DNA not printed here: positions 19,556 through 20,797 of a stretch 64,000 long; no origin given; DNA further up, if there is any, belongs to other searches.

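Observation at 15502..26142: Ten-gene catabolic module: XRE-cupin regulator, orphan family-5 ABC importer, two AstE/AspA deacylases, class-III aminotransferase, isochorismatase-like hydrolase and two M24 creatinase-type hydrolases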

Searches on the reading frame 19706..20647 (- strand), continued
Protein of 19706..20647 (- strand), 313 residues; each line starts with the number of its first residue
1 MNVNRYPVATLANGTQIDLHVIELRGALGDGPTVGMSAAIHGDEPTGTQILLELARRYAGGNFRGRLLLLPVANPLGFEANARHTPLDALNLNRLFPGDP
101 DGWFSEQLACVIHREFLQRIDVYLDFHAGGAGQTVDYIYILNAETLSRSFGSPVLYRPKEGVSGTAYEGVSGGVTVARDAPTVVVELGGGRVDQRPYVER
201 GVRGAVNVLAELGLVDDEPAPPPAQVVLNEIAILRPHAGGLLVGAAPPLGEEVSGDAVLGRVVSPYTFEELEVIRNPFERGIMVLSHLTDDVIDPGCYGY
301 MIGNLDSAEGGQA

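Call 20: find_related_loci(query=A1, collection=genome_contigs, flank=10000)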
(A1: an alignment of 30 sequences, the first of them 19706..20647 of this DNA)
Query A1 (313 aa) in genome_contigs; peptide patterns used: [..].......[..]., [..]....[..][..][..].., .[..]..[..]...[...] (x = any residue, [..] = any of these).
600 stretches matched a pattern (row limit reached: there are more); 529 encode a relative of the query (tblastn E <= 1e-3); the best 80 are kept; 80 distinct loci.
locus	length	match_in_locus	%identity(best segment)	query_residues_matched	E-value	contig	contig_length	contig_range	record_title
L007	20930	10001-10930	66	1-310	4e-133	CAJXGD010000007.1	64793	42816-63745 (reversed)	TPA_asm: uncultured bacterium isolate SRR4028170_bin.16_MetaBAT_v2.12.1_MAG genome assembly, contig: NODE_54_length_6479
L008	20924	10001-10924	58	2-309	8e-121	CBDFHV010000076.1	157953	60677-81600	MAG: Rhodospirillales bacterium isolate fdb9ddf0-d161-4023-a233-fb38a48c8877 genome assembly, contig: contig_76, whole g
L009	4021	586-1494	61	2-304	4e-122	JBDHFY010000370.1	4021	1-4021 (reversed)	MAG: Gemmatimonadota bacterium isolate M8-58_Bin_338 M8-58_Bin_338_scaffold_167982, whole genome shotgun sequence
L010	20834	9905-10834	58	1-309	6e-115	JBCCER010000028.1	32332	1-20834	MAG: Pseudomonadota bacterium isolate P01_B01_bin.111 k141_4072390_length_32332_cov_52.4092, whole genome shotgun sequen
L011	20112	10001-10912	57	1-304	2e-111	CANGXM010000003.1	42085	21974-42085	MAG: Rhodospirillales bacterium isolate RE-15aug16-163 genome assembly, contig: RE-15aug16-C763, whole genome shotgun se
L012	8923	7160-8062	63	2-302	7e-122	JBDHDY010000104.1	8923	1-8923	MAG: Gemmatimonadota bacterium isolate M8-44_Bin_129 M8-44_Bin_129_scaffold_28490, whole genome shotgun sequence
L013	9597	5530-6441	57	1-304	1e-109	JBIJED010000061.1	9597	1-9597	MAG: Azospirillales bacterium isolate ME2007-06-25D7_3300043774_group2_bin125 Rohwer_bin1812_scaffold_6663_c1, whole gen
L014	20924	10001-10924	54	2-309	4e-105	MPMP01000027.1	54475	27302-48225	MAG: Albidovulum sp. bin36 NODE_1034_length_54475_cov_17.584_ID_2067, whole genome shotgun sequence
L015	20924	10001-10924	54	2-309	7e-105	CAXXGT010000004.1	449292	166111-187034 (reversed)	MAG: Paracoccaceae bacterium isolate 10153035-b165-4c8b-ac50-65522573d5ce genome assembly, contig: contig_4, whole genom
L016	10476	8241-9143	59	9-310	6e-105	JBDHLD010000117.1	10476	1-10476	MAG: Gemmatimonadota bacterium isolate BHB10-38_Bin_83 BHB10-38_Bin_83_scaffold_37221, whole genome shotgun sequence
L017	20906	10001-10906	58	9-309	1e-104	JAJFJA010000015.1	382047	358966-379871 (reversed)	MAG: Alphaproteobacteria bacterium isolate OFTM349 OFTM349_14, whole genome shotgun sequence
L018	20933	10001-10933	53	2-312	4e-104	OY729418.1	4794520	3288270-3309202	MAG: Paracoccaceae bacterium isolate 54c0c81b-ab6a-46d8-a0b5-11567dc3f75d genome assembly, chromosome: 1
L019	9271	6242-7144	56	5-305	3e-104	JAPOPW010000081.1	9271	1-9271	MAG: Immundisolibacterales bacterium isolate APA_bin_69 c_000000371060, whole genome shotgun sequence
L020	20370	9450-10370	55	3-309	5e-104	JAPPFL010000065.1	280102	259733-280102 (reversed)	MAG: Albidovulum sp. isolate RHO1_bin_2 NODE_45_length_280102_cov_21.114813, whole genome shotgun sequence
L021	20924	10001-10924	54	2-309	9e-104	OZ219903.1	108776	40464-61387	MAG: Paracoccaceae bacterium isolate 4cdb1b34-29e2-49c8-9f17-49d5e6017733 genome assembly, chromosome: 5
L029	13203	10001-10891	56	7-309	8e-96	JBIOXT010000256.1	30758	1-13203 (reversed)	MAG: bacterium isolate MAG049 k127_5317940, whole genome shotgun sequence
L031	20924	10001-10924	50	2-308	2e-95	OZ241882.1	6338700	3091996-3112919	MAG: Paracoccaceae bacterium isolate 3a1aff45-e363-428b-be7d-1a8a0836b441 genome assembly, chromosome: 1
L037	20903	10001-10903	51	4-309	3e-90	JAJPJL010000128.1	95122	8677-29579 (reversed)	MAG: Bacillota bacterium isolate Centralia_MAG_47 k107_23280656, whole genome shotgun sequence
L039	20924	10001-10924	48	1-308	3e-89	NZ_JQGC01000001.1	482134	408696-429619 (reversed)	Devosia riboflavina strain IFO13584 contig1, whole genome shotgun sequence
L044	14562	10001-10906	50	12-313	1e-86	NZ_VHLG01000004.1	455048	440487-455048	Martelella alba strain BGMRC 2036 Scaffold4_1, whole genome shotgun sequence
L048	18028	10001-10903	50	4-309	5e-88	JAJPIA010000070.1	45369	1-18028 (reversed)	MAG: Bacillota bacterium isolate Centralia_MAG_233 k107_12498971, whole genome shotgun sequence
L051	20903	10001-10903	47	4-309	7e-83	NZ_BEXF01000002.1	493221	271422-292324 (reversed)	Brevibacillus reuszeri strain NIT02 contig2, whole genome shotgun sequence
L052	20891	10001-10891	45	8-309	4e-82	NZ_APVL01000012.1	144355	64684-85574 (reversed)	Cytobacillus firmus DS1 scaffold12, whole genome shotgun sequence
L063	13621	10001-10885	44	7-305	6e-72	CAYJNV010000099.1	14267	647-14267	MAG TPA_asm: uncultured Caldilineaceae bacterium isolate ERP124720_co1_198 genome assembly, contig: NODE_5184_length_142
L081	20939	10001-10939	37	7-309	3e-55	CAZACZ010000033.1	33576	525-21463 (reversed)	MAG TPA_asm: uncultured bacterium isolate SRP329715_co1_233 genome assembly, contig: NODE_1778_length_33576_cov_14.55454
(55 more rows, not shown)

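Call 28: search_dna_similar(query=window:19706-20647:-, collection=plasmids, mode=protein, max_rows=30, max_evalue=1e-30)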
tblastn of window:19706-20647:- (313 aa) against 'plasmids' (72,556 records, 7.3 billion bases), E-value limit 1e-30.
Records with a match: 5; places in all: 5; records where one place covers at least 80% of the query: 5.
Best place of each record, by identity: <60% 5.
By first word of the organism name: Neorhizobium 5.
By predicted mobility (MOB-suite, as given by PLSDB): non-mobilizable 3; conjugative 2.
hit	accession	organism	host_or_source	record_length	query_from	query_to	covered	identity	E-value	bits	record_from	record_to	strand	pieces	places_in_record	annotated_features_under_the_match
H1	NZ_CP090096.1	Neorhizobium galegae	Galega,Cell culture,Plant nodule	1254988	1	308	98%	50.2%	2e-80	272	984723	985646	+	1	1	record has no annotation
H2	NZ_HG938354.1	Neorhizobium galegae bv. orientalis str. HAMBI 540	Galega orientalis root nodule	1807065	1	308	98%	49.2%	5e-80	271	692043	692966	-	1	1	record has no annotation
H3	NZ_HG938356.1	Neorhizobium galegae bv. officinalis bv. officinalis str. ...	Galega officinalis root nodule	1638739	1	308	98%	49.2%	5e-80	271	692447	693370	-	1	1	record has no annotation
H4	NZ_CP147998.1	Neorhizobium sp. EC2-8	-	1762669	1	308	98%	48.9%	6e-80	271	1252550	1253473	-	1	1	record has no annotation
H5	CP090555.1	Neorhizobium galegae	Galega,Cell culture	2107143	1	308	98%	47.9%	7e-74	253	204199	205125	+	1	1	succinylglutamate desuccinylase/aspartoacylase family protein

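Call 29: search_protein_families(library=pfam, proteins=[L051:10919-12106:+, L007:10953-12224:+, L005:4560-5201:+], max_evalue=0.01)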
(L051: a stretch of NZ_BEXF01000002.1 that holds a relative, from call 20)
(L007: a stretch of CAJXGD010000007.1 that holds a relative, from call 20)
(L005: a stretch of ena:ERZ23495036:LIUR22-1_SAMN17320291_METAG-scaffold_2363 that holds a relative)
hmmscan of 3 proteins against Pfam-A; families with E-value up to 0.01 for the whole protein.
L051:10919-12106:+ (395 aa): 0 families

L007:10953-12224:+ (423 aa): 1 family
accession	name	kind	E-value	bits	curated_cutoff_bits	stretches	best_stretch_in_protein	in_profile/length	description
PF05960.17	DUF885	-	0.00011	22.4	32.4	1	144-268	239-381/532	Bacterial protein of unknown function (DUF885)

L005:4560-5201:+ (213 aa): 0 families

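Call 37: search_protein_families(library=pfam, proteins=[L051:259-1014:-, L031:12859-14109:+, L039:3130-4101:-, L081:11243-12679:+, L039:4181-5299:+, L037:16621-17547:-, L044:4565-5197:-, L029:542-1891:+, L048:10906-12258:+, L063:760-1563:+], max_evalue=0.001)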
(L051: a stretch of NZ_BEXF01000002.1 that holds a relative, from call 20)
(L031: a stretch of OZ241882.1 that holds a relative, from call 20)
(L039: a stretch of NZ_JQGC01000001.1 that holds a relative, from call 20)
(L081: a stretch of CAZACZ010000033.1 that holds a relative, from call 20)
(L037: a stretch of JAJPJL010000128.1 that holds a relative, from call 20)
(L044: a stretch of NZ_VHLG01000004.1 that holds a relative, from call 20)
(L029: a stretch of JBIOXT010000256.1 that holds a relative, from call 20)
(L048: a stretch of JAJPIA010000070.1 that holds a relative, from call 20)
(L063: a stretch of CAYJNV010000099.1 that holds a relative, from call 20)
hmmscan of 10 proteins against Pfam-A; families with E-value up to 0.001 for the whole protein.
L051:259-1014:- (251 aa): 5 families
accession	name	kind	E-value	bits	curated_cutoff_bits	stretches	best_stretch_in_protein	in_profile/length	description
PF13561.12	adh_short_C2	-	1.3e-72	244.6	27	1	13-249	1-236/236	Enoyl-(Acyl carrier protein) reductase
PF00106.31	adh_short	-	2.5e-64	216.8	26.6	1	7-200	1-193/195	short chain dehydrogenase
PF08659.16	KR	-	6.1e-10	39.7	22.6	1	10-159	4-152/180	KR domain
PF23441.1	SDR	-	1.6e-07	31.4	27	1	4-247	5-254/258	SDR-like rossmann domain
PF02737.24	3HCDH_N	-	0.00017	22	22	1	8-54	2-46/180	3-hydroxyacyl-CoA dehydrogenase, NAD binding domain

L031:12859-14109:+ (416 aa): 2 families
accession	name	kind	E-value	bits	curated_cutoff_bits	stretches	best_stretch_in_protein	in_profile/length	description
PF01979.26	Amidohydro_1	-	1.6e-46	159.6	25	1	57-405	1-342/345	Amidohydrolase family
PF07969.17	Amidohydro_3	-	8.5e-19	68.8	29.7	2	159-385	228-449/472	Amidohydrolase family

L039:3130-4101:- (323 aa): 1 family
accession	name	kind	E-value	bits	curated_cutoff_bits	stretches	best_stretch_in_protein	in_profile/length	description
PF00248.27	Aldo_ket_red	-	1.2e-74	251.5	24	1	16-311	2-287/291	Aldo/keto reductase family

L081:11243-12679:+ (478 aa): 1 family
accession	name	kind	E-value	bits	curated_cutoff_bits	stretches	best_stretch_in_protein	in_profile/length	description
PF01425.27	Amidase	-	6.8e-99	332.3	27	1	28-458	2-445/445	Amidase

L039:4181-5299:+ (372 aa): 4 families
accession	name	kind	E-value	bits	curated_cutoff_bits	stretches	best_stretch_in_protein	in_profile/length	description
PF00392.27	GntR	-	9.3e-07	28.9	27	1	74-117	20-63/64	Bacterial regulatory proteins, gntR family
PF13545.12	HTH_Crp_2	-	2.1e-06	28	27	1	82-127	26-69/70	Crp-like helix-turn-helix domain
PF01325.25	Fe_dep_repress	-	0.0007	20.2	26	0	80-111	24-55/60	Iron dependent repressor, N-terminal DNA binding domain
PF13412.12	HTH_24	-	0.00072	19.5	21.9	0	80-109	19-48/48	Winged helix-turn-helix DNA-binding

L037:16621-17547:- (308 aa): 0 families

L044:4565-5197:- (210 aa): 0 families

L029:542-1891:+ (449 aa): 5 families
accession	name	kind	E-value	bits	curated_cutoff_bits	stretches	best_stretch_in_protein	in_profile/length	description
PF00155.27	Aminotran_1_2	-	6.6e-60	203.6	19.7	1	78-414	7-361/361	Aminotransferase class I and II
PF01041.23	DegT_DnrJ_EryC1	-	8.2e-09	35.6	19.8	1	119-244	26-151/360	DegT/DnrJ/EryC1/StrS aminotransferase family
PF01053.26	Cys_Met_Meta_PP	-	2.2e-08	33.5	27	1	119-245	54-180/381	Cys/Met metabolism PLP-dependent enzyme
PF01212.27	Beta_elim_lyase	-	9.6e-07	28.8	27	1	120-187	35-105/288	Beta-eliminating lyase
PF00266.25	Aminotran_5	-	0.00025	20.6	21.5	1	96-243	21-180/371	Aminotransferase class-V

L048:10906-12258:+ (450 aa): 2 families
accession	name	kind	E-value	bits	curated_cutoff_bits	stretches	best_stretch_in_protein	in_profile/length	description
PF05977.19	MFS_3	-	1.9e-32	112.8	27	1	26-436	5-414/524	Transmembrane secretion effector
PF07690.21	MFS_1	-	2e-25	89.9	33.4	1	36-371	1-338/347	Major Facilitator Superfamily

L063:760-1563:+ (267 aa): 8 families
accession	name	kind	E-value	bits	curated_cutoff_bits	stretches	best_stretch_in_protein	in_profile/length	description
PF01614.24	IclR_C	-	2.7e-47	161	24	1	80-250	2-173/174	Bacterial transcriptional regulator IclR C-terminal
PF09339.16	HTH_IclR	-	2.4e-17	62.9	22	1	12-63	1-52/52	IclR helix-turn-helix domain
PF12802.13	MarR_2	-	3.5e-06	27.5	27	1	17-61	8-52/61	MarR family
PF13412.12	HTH_24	-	4.4e-05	23.4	21.9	1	19-60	8-48/48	Winged helix-turn-helix DNA-binding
PF02082.26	Rrf2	-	0.00014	22.4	30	1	12-60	4-54/132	Iron-dependent Transcriptional regulator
PF01022.26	HTH_5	-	0.00035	20.8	22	1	17-60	5-46/47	Bacterial regulatory protein, arsR family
PF25213.1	HVO_A0261_N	-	0.00066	20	35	0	13-70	10-63/86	HVO_A0261 N-terminal domain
PF08100.18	Dimerisation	-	0.00093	19.4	25.6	0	17-69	28-82/93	O-methyltransferase dimerisation domain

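Call 44: search_dna_similar(query=window:19706-20647:-, collection=plasmids, mode=protein, max_rows=40, max_evalue=1e-8, rows=spread)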
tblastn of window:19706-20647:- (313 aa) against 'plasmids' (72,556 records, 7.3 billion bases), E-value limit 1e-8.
Records with a match: 560; places in all: 606; records where one place covers at least 80% of the query: 28.
Best place of each record, by identity: <60% 560.
By first word of the organism name: Rhizobium 223; Sinorhizobium 86; Klebsiella 38; Haloarcula 12; Leisingera 12; Mesorhizobium 10; Cereibacter 10; Shinella 10; Agrobacterium 9; Vibrio 8; and 56 more.
By predicted mobility (MOB-suite, as given by PLSDB): non-mobilizable 347; conjugative 137; mobilizable 76.
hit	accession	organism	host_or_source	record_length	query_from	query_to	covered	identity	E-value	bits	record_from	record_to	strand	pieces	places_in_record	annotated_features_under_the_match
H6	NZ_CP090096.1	Neorhizobium galegae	Galega,Cell culture,Plant nodule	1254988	1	308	98%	50.2%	2e-80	272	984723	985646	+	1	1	record has no annotation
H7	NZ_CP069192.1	Haloterrigena salifodinae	Salt Microbe,Salt Mine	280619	8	274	85%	30.2%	6e-19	94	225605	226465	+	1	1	succinylglutamate desuccinylase/aspartoacylase family protein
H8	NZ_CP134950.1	Halobaculum sp. XH14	cell culture,sediment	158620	5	223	70%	33.5%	5e-25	112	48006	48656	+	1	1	succinylglutamate desuccinylase/aspartoacylase family protein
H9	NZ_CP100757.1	Natrinema gelatinilyticum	marine sediment,sediment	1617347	5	223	70%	32.1%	5e-24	109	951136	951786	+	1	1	record has no annotation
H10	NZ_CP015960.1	Paraburkholderia caribensis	Mimosa,single cell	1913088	31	235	65%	33.0%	1e-16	87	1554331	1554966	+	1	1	none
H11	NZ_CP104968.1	Phyllobacterium sp. A18/5-2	Vicia costata,cell culture,root nodule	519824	29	218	61%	34.8%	1e-21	102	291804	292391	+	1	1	doeB: N(2)-acetyl-L-2,4-diaminobutanoate deacetylase DoeB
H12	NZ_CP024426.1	Paracoccus yeei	Homo sapiens,single cell,skin swab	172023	29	225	63%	32.9%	6e-17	89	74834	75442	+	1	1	doeB: N(2)-acetyl-L-2,4-diaminobutanoate deacetylase DoeB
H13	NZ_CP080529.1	Mesorhizobium sp. AR07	Oxytropis sp.,Cell culture,root nodule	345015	29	222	62%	33.0%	2e-13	78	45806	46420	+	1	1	succinylglutamate desuccinylase/aspartoacylase family protein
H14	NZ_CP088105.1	Rhizobium ruizarguesonis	cell culture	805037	29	223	62%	32.5%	2e-19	96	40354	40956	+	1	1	doeB: N(2)-acetyl-L-2,4-diaminobutanoate deacetylase DoeB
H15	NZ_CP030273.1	Cereibacter sphaeroides 2.4.1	cell culture,laboratory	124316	29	219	61%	33.2%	3e-17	89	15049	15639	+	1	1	succinylglutamate desuccinylase/aspartoacylase family protein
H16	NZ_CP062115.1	Aminobacter sp. SR38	bacterial pure culture,soil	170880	29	222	62%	32.4%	2e-15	84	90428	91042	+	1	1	succinylglutamate desuccinylase/aspartoacylase family protein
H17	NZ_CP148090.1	Sinorhizobium meliloti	Medicago sativa,cell culture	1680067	29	225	63%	31.8%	1e-20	100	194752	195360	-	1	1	none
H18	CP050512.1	Sinorhizobium meliloti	Medicago sativa,cell culture,root nodule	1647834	29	225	63%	31.8%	1e-20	100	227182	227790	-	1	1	doeB: N-alpha-acetyl diaminobutyric acid deacetylase DoeB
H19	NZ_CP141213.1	Sinorhizobium meliloti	alfalfa,Isolate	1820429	29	225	63%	31.8%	1e-20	100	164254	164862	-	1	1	none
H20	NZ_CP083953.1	Mesorhizobium sp. B2-1-8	cell culture,soil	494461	29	224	63%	31.9%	6e-14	80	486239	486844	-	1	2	succinylglutamate desuccinylase/aspartoacylase family protein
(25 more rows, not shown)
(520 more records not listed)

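Call 45: get_annotated_region(hit=H18, flank=7000)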
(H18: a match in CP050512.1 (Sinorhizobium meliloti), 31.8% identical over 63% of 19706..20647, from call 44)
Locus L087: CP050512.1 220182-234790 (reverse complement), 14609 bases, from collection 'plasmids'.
description: Sinorhizobium meliloti strain RCAM1750 plasmid p_2, complete sequence
organism: Sinorhizobium meliloti (NCBI taxid 382)
taxonomy: Bacteria; Pseudomonadota; Alphaproteobacteria; Hyphomicrobiales; Rhizobiaceae; Sinorhizobium; Sinorhizobium meliloti
host: -; source: Medicago sativa,cell culture,root nodule; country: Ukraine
typing (MOB-suite, as given by PLSDB): mobilizable; relaxase MOBQ
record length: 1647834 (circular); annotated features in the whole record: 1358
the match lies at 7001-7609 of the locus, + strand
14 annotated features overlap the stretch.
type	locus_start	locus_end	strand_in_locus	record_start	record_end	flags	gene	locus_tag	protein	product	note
CDS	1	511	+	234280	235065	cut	ehuA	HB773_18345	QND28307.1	ectoine/hydroxyectoine ABC transporter ATP-binding protein EhuA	-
CDS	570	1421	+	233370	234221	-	ehuB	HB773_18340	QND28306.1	ectoine/hydroxyectoine ABC transporter substrate-binding protein EhuB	-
CDS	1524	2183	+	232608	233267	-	ehuC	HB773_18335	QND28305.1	ectoine/hydroxyectoine ABC transporter permease subunit EhuC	-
CDS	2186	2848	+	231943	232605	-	ehuD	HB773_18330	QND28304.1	ectoine/hydroxyectoine ABC transporter permease subunit EhuD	-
CDS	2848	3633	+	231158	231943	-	eutA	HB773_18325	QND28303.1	ectoine utilization protein EutA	-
CDS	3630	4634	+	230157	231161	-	eutB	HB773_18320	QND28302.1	hydroxyectoine utilization dehydratase EutB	-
CDS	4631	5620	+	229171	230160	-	eutC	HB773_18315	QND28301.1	ectoine utilization protein EutC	-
CDS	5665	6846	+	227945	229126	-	doeA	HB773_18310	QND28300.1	ectoine hydrolase DoeA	-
CDS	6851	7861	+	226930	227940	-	doeB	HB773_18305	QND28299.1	N-alpha-acetyl diaminobutyric acid deacetylase DoeB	-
CDS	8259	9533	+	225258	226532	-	-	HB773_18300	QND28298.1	NarK/NasA family nitrate transporter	-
CDS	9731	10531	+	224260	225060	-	-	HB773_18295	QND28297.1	FadR family transcriptional regulator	-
CDS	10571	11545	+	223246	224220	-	-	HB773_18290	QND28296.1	DctP family TRAP transporter solute-binding subunit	-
CDS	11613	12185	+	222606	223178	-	-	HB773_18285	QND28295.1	TRAP transporter small permease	-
CDS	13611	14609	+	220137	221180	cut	-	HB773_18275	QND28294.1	L-idonate 5-dehydrogenase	-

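Call 51: search_protein_families(library=pfam, proteins=[L052:70-1002:+, L052:1058-2131:-, L052:2284-4128:+, L052:4675-5007:+, L052:17205-18104:-, L052:18105-19163:-, L052:19160-20113:-, L052:20137-20883:-], max_evalue=0.001)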
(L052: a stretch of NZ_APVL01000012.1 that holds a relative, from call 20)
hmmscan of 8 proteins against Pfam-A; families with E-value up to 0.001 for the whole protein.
L052:70-1002:+ (310 aa): 3 families
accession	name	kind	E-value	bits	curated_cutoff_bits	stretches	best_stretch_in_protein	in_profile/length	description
PF00128.31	Alpha-amylase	-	3.3e-53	181.9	22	1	1-231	224-446/446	Alpha amylase, catalytic domain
PF16657.11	Malt_amylase_C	-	8.5e-07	29.4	27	1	231-307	1-75/75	Maltogenic Amylase, C-terminal domain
PF22026.2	Alpha-amylase_C_2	-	3.6e-05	24.5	27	1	231-282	1-51/78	Alpha-amylase C-terminal domain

L052:1058-2131:- (357 aa): 2 families
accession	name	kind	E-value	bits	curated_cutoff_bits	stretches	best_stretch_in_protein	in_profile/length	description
PF13472.12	Lipase_GDSL_2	-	1.4e-20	75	32.9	1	36-239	1-178/178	GDSL-like Lipase/Acylhydrolase family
PF00657.28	Lipase_GDSL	-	5.1e-13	50.1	23.6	1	34-243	1-207/208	GDSL-like Lipase/Acylhydrolase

L052:2284-4128:+ (614 aa): 0 families

L052:4675-5007:+ (110 aa): 1 family
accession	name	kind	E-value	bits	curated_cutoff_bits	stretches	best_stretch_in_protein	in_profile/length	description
PF12986.12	DUF3870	-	1.8e-27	95.8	22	1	9-100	2-93/94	Domain of unknown function (DUF3870)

L052:17205-18104:- (299 aa): 1 family
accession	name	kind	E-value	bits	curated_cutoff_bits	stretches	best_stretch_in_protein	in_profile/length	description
PF13672.11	PP2C_2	-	6.5e-05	23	24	1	15-245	8-179/209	Protein phosphatase 2C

L052:18105-19163:- (352 aa): 7 families
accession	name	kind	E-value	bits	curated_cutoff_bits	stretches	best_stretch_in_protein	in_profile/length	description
PF07719.23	TPR_2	-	1.3e-06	28.5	27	1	180-210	1-31/34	Tetratricopeptide repeat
PF00515.34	TPR_1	-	4.6e-06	26.7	27.8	1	180-211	1-32/34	Tetratricopeptide repeat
PF13181.12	TPR_8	-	7.6e-06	26.1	25.7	1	180-211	1-32/34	Tetratricopeptide repeat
PF13371.12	TPR_9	-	0.0001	22.7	35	1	157-215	6-64/73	Tetratricopeptide repeat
PF14559.12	TPR_19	-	0.00012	22.8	25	0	158-207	3-52/68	Tetratricopeptide repeat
PF13428.12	TPR_14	-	0.00017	22.4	23.5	0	186-212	7-33/44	Tetratricopeptide repeat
PF09976.15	TPR_21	-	0.00057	20.1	25.5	0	146-214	113-180/193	Tetratricopeptide repeat-like domain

L052:19160-20113:- (317 aa): 0 families

L052:20137-20883:- (248 aa): 1 family
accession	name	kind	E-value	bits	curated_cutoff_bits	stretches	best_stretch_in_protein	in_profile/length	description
PF00571.33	CBS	-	6.1e-11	42.9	24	1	106-156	4-55/57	CBS domain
